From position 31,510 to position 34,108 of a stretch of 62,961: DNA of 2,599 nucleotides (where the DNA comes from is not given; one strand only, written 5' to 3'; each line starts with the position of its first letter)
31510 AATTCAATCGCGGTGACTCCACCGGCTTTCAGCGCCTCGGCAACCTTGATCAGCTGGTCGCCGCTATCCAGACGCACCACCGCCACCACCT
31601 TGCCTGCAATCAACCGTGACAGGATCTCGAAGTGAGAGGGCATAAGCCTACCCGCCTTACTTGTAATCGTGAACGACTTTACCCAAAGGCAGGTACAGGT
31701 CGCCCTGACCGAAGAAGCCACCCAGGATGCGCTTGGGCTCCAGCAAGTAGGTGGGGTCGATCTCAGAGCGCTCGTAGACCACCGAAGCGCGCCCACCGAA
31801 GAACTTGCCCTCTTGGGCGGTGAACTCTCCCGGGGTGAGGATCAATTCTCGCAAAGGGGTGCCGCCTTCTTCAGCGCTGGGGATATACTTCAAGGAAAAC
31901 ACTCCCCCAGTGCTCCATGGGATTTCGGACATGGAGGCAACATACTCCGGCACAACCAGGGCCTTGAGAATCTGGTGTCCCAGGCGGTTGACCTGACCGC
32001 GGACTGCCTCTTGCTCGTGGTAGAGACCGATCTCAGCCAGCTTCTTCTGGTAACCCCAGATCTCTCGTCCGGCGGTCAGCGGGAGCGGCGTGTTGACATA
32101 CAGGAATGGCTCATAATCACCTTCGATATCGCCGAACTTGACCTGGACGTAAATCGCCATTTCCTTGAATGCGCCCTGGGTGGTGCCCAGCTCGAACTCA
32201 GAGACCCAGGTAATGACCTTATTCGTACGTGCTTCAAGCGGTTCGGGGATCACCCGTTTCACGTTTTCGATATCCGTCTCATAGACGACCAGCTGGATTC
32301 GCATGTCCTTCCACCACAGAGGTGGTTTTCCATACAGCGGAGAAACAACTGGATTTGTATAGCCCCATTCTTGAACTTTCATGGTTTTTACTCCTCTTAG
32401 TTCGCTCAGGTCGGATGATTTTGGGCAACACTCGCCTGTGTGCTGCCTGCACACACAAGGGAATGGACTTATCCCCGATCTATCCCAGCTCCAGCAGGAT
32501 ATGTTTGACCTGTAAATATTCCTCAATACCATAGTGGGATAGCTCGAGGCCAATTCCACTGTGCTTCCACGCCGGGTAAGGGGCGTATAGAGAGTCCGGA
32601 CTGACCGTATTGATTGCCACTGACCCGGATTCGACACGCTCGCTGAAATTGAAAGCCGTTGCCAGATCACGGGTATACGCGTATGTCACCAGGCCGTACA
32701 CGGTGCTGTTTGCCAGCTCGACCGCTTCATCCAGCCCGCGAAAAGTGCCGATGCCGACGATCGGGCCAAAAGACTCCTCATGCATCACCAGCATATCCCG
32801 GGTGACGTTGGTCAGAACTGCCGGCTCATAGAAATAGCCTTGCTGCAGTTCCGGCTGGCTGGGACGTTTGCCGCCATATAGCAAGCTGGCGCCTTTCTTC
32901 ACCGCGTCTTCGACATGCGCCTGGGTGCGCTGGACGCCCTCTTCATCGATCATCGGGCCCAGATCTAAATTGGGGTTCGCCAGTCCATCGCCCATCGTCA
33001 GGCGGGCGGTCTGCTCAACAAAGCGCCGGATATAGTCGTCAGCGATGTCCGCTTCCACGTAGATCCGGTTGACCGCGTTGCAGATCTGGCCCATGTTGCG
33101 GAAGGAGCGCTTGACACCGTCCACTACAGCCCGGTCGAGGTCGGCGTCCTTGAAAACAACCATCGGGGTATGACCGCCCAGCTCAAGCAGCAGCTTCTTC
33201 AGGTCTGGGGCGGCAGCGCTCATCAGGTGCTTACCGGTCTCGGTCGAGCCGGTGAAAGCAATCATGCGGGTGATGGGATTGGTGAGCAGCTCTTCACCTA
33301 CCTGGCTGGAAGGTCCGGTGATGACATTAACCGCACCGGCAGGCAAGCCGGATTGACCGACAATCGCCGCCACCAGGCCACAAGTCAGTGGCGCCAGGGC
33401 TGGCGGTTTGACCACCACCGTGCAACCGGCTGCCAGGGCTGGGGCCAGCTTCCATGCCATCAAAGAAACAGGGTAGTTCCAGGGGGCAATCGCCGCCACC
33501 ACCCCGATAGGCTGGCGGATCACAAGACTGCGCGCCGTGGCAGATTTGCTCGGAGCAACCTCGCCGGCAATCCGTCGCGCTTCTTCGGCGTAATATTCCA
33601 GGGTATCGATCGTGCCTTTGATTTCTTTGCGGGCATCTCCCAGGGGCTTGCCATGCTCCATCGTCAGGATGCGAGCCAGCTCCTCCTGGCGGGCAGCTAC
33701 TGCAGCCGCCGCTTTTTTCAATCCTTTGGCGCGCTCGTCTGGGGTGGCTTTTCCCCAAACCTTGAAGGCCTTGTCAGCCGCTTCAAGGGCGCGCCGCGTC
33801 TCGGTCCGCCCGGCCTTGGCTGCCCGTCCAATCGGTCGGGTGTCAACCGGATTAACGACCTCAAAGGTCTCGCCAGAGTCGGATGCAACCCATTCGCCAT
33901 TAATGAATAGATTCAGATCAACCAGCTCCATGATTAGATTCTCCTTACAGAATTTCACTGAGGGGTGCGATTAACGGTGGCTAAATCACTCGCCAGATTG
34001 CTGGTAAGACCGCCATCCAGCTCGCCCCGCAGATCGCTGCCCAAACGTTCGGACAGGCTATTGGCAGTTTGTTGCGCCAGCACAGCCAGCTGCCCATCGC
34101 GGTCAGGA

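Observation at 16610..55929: ~39 kb bidirectional catabolic super-operon linking sugar(-acid) cleavage to a W-AOR / OFOR / ADP-forming ligase module: candidate undescribed anaerobic pathway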

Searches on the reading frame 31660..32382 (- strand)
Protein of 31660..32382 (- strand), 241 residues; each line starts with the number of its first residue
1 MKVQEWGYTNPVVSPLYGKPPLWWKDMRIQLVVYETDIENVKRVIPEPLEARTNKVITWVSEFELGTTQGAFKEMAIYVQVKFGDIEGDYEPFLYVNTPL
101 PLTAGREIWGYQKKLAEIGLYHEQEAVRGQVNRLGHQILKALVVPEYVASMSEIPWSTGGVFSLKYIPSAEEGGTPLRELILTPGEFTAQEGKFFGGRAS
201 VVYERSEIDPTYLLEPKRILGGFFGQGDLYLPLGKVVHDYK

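Call 34: search_solved_structures(query=window:31660-32382:-, max_evalue=0.01, show_alignments=1)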
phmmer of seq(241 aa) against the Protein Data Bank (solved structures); distinct sequences matched with E-value up to 0.01: 3.
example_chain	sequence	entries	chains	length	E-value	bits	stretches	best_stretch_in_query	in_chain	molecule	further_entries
3bh2_A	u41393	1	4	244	3.7e-12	49.7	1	9-240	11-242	Acetoacetate decarboxylase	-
3c8w_A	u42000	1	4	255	5.5e-12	49.2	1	22-240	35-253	Acetoacetate decarboxylase ADC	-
3bgt_A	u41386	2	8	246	7.6e-12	48.7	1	3-240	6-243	Probable acetoacetate decarboxylase | Acetoacetate decarboxylase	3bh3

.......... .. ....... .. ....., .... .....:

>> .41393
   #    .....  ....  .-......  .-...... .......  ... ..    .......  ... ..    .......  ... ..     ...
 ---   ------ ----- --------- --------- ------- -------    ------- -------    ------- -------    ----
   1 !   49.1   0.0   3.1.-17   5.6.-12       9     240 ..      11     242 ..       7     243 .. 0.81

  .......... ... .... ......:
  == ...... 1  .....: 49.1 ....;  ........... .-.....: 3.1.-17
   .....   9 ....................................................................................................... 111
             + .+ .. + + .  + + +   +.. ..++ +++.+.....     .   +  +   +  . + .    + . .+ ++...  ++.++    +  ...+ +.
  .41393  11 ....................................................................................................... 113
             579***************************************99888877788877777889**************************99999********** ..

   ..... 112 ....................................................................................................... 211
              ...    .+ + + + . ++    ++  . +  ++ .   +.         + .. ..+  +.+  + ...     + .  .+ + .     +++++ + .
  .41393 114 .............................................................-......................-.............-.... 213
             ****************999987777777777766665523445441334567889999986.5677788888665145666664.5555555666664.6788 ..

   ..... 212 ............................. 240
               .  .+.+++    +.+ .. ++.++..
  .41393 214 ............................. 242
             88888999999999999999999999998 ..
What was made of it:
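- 31657..32382 (-): ADC-family protein (241 aa), candidate beta-keto-acid decarboxylase. The only solved relatives found are true acetoacetate decarboxylases, and the alignment keeps the Lys-Lys pair and the Glu (call 34).
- On Acetoacetate decarboxylase (true Adc): The alignment to 3bh2 keeps the KK pair and the Glu (call 34), so the decarboxylase chemistry is plausible.
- Tried and rejected: No solved family-V member was hit; only true decarboxylases were (call 34).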

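Call 43: find_homologous_proteins(query=window:31660-32382:-, max_evalue=1e-10)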
Query seq(241 aa) (241 aa): 951 proteins with E <= 1e-10 among 1561 candidates; the best 120 are listed.
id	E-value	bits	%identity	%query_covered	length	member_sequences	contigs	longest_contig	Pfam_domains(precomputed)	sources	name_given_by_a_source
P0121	1.7e-144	498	89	100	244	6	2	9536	PF06314.17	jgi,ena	jgi:acetoacetate decarboxylase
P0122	2.4e-144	498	89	100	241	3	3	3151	PF06314.17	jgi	-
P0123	1.4e-143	495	89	100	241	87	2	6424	PF06314.17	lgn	-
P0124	2.8e-142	491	90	100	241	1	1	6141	PF06314.17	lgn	-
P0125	1.9e-141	488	86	100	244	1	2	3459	PF06314.17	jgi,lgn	jgi:acetoacetate decarboxylase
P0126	3.6e-141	487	87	100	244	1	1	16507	PF06314.17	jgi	jgi:acetoacetate decarboxylase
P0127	5.1e-141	487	87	100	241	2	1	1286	PF06314.17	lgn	-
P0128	6.8e-141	486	87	100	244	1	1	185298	PF06314.17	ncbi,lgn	-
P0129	3.7e-140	484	87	100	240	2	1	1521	PF06314.17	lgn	-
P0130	5.3e-140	483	85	100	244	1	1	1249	PF06314.17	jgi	jgi:acetoacetate decarboxylase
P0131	7.7e-140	483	85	100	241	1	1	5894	PF06314.17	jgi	jgi:acetoacetate decarboxylase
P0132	3.6e-139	481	85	100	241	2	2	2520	PF06314.17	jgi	-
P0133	4.2e-139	480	85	100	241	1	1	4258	PF06314.17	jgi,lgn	jgi:acetoacetate decarboxylase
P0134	1.1e-138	479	86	100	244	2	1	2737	PF06314.17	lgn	-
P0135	2.6e-138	478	86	100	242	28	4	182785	PF06314.17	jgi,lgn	jgi:acetoacetate decarboxylase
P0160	4.8e-131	454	81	100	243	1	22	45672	PF06314.17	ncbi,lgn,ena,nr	ncbi:MAG: acetoacetate decarboxylase family protein [Acidimicrobiia bacterium]|nr:acetoacetate decar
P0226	4.4e-125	434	76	100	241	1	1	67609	PF06314.17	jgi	jgi:acetoacetate decarboxylase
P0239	2.2e-123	429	78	100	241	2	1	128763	PF06314.17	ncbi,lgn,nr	ncbi:MAG: hypothetical protein GC158_02610 [Cyanobacteria bacterium RI_101]|nr:hypothetical protein 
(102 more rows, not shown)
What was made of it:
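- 31657..32382 (-): 76-90% identical in more than 120 protein clusters, including Acidimicrobiia and cyanobacterial MAGs (call 43).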

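Call 44: find_encoding_contigs(protein=P0160, flank=10000, max_places=3)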
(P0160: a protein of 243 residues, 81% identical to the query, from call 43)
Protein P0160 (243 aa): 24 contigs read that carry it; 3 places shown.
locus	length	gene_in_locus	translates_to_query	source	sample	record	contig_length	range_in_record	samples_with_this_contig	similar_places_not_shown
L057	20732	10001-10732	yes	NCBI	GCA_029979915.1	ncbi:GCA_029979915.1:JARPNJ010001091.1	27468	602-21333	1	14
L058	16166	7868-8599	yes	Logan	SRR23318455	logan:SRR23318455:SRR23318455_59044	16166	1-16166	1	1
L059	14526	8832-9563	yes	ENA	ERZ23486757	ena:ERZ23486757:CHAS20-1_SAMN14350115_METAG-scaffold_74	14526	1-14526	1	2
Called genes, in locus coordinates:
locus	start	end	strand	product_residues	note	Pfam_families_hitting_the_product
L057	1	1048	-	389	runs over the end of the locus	PF00108:Thiolase_N, PF02803:Thiolase_C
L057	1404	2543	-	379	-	PF14659:Phage_int_SAM_3, PF00589:Phage_integrase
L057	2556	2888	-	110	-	-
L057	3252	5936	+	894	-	PF08751:TrwC, PF01443:Viral_helicase1 (faint), PF13245:AAA_19, PF13604:AAA_30, PF18335:SH3_13 (weak)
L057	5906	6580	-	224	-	-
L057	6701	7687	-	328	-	-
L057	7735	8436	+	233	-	PF01791:DeoC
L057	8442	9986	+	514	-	PF00370:FGGY_N, PF02782:FGGY_C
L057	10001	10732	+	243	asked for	PF06314:ADC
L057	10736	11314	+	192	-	PF06560:GPI, PF07883:Cupin_2 (weak)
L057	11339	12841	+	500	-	PF00370:FGGY_N, PF02782:FGGY_C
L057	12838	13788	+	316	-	PF00389:2-Hacid_dh, PF02826:2-Hacid_dh_C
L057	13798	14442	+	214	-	PF01081:Aldolase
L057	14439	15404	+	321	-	PF02126:PTE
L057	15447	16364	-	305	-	PF00701:DHDPS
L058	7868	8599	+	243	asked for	PF06314:ADC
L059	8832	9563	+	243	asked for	PF06314:ADC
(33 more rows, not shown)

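Call 45: find_encoding_contigs(protein=P0239, flank=10000, max_places=2)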
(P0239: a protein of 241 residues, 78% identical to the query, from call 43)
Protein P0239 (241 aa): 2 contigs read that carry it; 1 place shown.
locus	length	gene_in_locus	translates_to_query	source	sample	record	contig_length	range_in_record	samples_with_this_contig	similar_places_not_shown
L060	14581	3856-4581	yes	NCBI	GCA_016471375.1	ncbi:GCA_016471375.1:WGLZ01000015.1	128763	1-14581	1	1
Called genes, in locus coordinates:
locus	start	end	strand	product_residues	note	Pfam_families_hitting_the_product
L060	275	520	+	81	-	-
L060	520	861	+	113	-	PF02452:PemK_toxin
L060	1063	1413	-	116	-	PF18480:DUF5615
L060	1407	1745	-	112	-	PF04255:DUF433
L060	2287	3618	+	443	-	PF17820:PDZ_6, PF19238:Radical_SAM_2, PF04459:DUF512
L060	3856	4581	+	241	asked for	PF06314:ADC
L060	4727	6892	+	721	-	PF05787:PhoX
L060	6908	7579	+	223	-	PF01791:DeoC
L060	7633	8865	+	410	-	-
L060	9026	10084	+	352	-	PF07885:Ion_trans_2, PF02254:TrkA_N, PF02080:TrkA_C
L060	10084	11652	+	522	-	PF00909:Ammonium_transp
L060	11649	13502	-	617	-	PF03717:PBP_dimer, PF00905:Transpeptidase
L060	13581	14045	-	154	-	-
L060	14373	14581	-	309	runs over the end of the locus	PF01040:UbiA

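Call 51: find_encoding_contigs(protein=P0226, flank=10000, max_places=2)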
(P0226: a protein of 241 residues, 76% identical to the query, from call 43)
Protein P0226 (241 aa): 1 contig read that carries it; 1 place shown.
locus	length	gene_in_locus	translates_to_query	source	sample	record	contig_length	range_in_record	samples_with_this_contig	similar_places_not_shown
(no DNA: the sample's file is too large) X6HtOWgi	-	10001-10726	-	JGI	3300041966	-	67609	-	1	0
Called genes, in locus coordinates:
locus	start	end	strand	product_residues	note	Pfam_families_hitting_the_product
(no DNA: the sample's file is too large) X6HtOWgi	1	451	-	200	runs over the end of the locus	-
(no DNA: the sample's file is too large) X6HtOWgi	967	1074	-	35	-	-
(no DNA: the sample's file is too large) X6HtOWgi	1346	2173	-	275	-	PF00121:TIM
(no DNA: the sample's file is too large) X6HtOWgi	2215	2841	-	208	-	PF02734:Dak2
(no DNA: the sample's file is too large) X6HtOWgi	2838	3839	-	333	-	PF02733:Dak1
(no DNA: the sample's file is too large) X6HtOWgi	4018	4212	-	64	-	-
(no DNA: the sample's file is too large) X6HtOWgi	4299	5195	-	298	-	PF01261:AP_endonuc_2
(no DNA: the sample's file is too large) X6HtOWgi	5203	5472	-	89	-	PF02653:BPD_transp_2 (weak)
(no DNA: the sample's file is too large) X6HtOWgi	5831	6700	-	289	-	PF12146:Hydrolase_4 (faint), PF00561:Abhydrolase_1, PF12697:Abhydrolase_6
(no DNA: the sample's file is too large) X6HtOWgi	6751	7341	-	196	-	PF16859:TetR_C_11 (faint), PF00440:TetR_N, PF13977:TetR_C_6 (weak), PF16925:TetR_C_13, PF21993:TetR_C_13_2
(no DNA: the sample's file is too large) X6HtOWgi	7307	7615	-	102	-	-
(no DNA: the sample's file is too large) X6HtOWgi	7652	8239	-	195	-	PF13936:HTH_38 (faint), PF13384:HTH_23 (weak), PF13518:HTH_28 (faint)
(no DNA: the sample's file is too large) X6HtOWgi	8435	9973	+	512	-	PF00370:FGGY_N, PF02782:FGGY_C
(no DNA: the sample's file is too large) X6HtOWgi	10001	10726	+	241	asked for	PF06314:ADC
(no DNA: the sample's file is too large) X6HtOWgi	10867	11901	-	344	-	PF00005:ABC_tran, PF08402:TOBE_2 (weak)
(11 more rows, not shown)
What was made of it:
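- A JGI contig has FGGY-ADC next to the same six-gene importer (call 51).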

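Call 66: search_dna_similar(query=window:31660-32382:-, collection=plasmids, mode=protein, max_rows=25)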
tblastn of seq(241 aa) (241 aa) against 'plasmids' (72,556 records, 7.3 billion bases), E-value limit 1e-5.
Records with a match: 231; places in all: 240; records where one place covers at least 80% of the query: 103.
Best place of each record, by identity: <60% 231.
By first word of the organism name: Ralstonia 136; Rhizobium 31; Burkholderia 10; Clostridium 9; Bacillus 6; Microvirga 5; Shinella 4; Variovorax 3; Caballeronia 3; Mesorhizobium 2; and 17 more.
By predicted mobility (MOB-suite, as given by PLSDB): mobilizable 112; non-mobilizable 105; conjugative 14.
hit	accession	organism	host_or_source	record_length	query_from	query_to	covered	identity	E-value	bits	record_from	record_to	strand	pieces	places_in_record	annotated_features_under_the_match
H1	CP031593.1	Paracoccaceae bacterium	Isolate culture,marine surface water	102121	7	240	97%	30.4%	1e-17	89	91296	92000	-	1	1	adc: putative acetoacetate decarboxylase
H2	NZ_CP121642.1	Rhizobium sp. CC1099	Onobrychis viciifolia,cell culture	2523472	3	240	99%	29.7%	1e-15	83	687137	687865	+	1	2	none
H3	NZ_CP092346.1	Rhizobium gallicum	Phaseolus vulgaris,Cell culture,nodule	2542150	3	240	99%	29.3%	6e-15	81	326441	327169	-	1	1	none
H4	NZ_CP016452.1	Sinorhizobium sp. RAC02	Microbial isolate,Algal phycosphere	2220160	7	240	97%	29.3%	2e-13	76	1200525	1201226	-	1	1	none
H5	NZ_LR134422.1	Legionella adelaidensis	environmental,Cooling tower water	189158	3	240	99%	28.8%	2e-17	88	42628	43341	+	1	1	acetoacetate decarboxylase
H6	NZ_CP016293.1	Rhizobium leguminosarum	Vavilovia formosa,cell culture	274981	1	240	100%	28.5%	8e-14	77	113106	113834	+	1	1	acetoacetate decarboxylase | patatin-like phospholipase family protein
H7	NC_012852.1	Rhizobium leguminosarum bv. trifolii WSM1325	-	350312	1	240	100%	28.5%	9e-14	77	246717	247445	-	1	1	acetoacetate decarboxylase | patatin-like phospholipase family protein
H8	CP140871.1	Rhizobium ruizarguesonis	Trifolium pratense,whole organism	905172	1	240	100%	28.5%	9e-14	77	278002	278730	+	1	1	acetoacetate decarboxylase | patatin-like phospholipase family protein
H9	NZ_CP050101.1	Rhizobium leguminosarum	Trifolium pratense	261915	1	240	100%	28.5%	9e-14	77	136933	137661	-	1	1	acetoacetate decarboxylase | patatin-like phospholipase family protein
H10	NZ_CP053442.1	Rhizobium brockwellii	Trifolium repens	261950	1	240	100%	28.5%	9e-14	77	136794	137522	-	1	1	acetoacetate decarboxylase | patatin-like phospholipase family protein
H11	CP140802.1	Rhizobium johnstonii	Trifolium pratense,whole organism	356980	1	240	100%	28.3%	7e-14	78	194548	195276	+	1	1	acetoacetate decarboxylase | patatin-like phospholipase family protein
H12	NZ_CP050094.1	Rhizobium leguminosarum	Trifolium pratense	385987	1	240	100%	28.3%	7e-14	78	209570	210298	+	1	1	acetoacetate decarboxylase | patatin-like phospholipase family protein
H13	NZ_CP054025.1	Rhizobium indicum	Pisum sativum l. (pea),Pure culture,Pea ...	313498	1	240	100%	28.3%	8e-14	77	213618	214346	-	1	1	acetoacetate decarboxylase | patatin-like phospholipase family protein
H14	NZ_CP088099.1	Rhizobium sp. SU303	cell culture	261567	1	240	100%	28.3%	9e-14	77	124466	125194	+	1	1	acetoacetate decarboxylase | patatin-like phospholipase family protein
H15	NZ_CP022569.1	Rhizobium leguminosarum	Root nodule,Pisum sativum root-nodule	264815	1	240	100%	28.3%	9e-14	77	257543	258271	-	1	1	acetoacetate decarboxylase | patatin-like phospholipase family protein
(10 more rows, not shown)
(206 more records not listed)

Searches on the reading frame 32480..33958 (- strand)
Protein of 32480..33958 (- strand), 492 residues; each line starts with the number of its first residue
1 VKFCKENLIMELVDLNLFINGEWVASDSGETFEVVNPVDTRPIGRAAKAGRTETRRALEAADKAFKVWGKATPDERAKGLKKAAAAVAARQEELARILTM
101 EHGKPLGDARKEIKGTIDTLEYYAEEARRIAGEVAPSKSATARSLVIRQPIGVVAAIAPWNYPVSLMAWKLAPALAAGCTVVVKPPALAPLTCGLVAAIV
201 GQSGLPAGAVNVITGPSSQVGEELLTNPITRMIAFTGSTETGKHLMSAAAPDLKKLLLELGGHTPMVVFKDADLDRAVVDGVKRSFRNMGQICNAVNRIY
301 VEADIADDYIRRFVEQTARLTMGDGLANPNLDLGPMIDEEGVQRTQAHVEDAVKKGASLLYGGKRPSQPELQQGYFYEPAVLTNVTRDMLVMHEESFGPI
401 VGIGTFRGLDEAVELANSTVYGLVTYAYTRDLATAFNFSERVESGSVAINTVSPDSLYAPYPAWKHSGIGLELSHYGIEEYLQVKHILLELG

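Call 5: search_protein_families(library=pfam, proteins=[window:32480-33958:-])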
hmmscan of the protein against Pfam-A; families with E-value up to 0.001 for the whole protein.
window:32480-33958:- (492 aa): 1 family
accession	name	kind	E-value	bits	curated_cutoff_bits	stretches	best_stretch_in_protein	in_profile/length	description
PF00171.27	Aldedh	-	2.8e-161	537.6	23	1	23-487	1-461/461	Aldehyde dehydrogenase family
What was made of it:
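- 32480..33931 (-): NAD(P)-dependent aldehyde dehydrogenase (483 aa). PF00171 at 2.8e-161 (call 5).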

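Call 11: search_protein_families(library=ncbifam, proteins=[window:32480-33958:-], max_evalue=0.00001)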
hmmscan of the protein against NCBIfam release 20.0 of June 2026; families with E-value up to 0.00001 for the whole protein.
window:32480-33958:- (492 aa): 43 families (the best 25 are shown)
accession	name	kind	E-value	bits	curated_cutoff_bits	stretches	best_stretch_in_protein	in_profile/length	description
TIGR01780.1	SSADH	subfamily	2.6e-145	484.7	646.35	1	34-485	1-448/448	succinate-semialdehyde dehydrogenase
NF008415.0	PRK11241.1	equivalog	9.1e-137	456.6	828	1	13-489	9-480/482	NADP-dependent succinate-semialdehyde dehydrogenase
NF010000.0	PRK13473.1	subfamily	2.6e-129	431.9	615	1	16-490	4-473/475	aminobutyraldehyde dehydrogenase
TIGR01804.1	BADH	equivalog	1.1e-127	426.3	668.6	1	18-485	1-467/467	betaine-aldehyde dehydrogenase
NF007497.0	PRK10090.1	equivalog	1.5e-125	419.7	500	1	12-490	4-478/480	aldehyde dehydrogenase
NF040648.1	lactal_redase_Meth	equivalog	7.9e-120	401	650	1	17-489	1-462/463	lactaldehyde dehydrogenase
TIGR02299.1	HpaE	equivalog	1.1e-119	400.2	638.35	1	16-490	2-477/488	5-carboxymethyl-2-hydroxymuconate semialdehyde dehydrogenase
NF040792.1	glyc_ald_dh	equivalog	1.1e-118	397.2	760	1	16-489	2-473/488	D-glyceraldehyde dehydrogenase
NF009725.0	PRK13252.1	equivalog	6e-116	387.7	593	1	15-492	7-482/488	betaine-aldehyde dehydrogenase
NF052305.1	DioxValDhHalo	equivalog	1.4e-115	387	750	1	17-467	7-457/483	2,5-dioxovalerate dehydrogenase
NF042993.1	AlphKGSA_gudD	equivalog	3.2e-113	379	770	1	17-487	6-478/481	alpha-ketoglutaric semialdehyde dehydrogenase GucD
NF006916.0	PRK09407.1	equivalog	2.8e-112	376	521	1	25-487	29-490/526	succinic semialdehyde dehydrogenase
TIGR03216.1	OH_muco_semi_DH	equivalog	5.1e-102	341.9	693.25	1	17-490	3-480/481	2-hydroxymuconic semialdehyde dehydrogenase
NF045735.1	PaDhStyDPseudo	equivalog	1.2e-100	337.5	850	1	16-488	4-480/483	phenylacetaldehyde dehydrogenase StyD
TIGR03374.1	ABALDH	equivalog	6.1e-98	328.7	909.3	1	16-489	3-471/472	aminobutyraldehyde dehydrogenase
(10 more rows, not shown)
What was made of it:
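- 32480..33931 (-): Scores similarly on the SSADH, AldA, lactaldehyde, glyceraldehyde and KGSA dehydrogenase models, all below cut-off (call 11).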
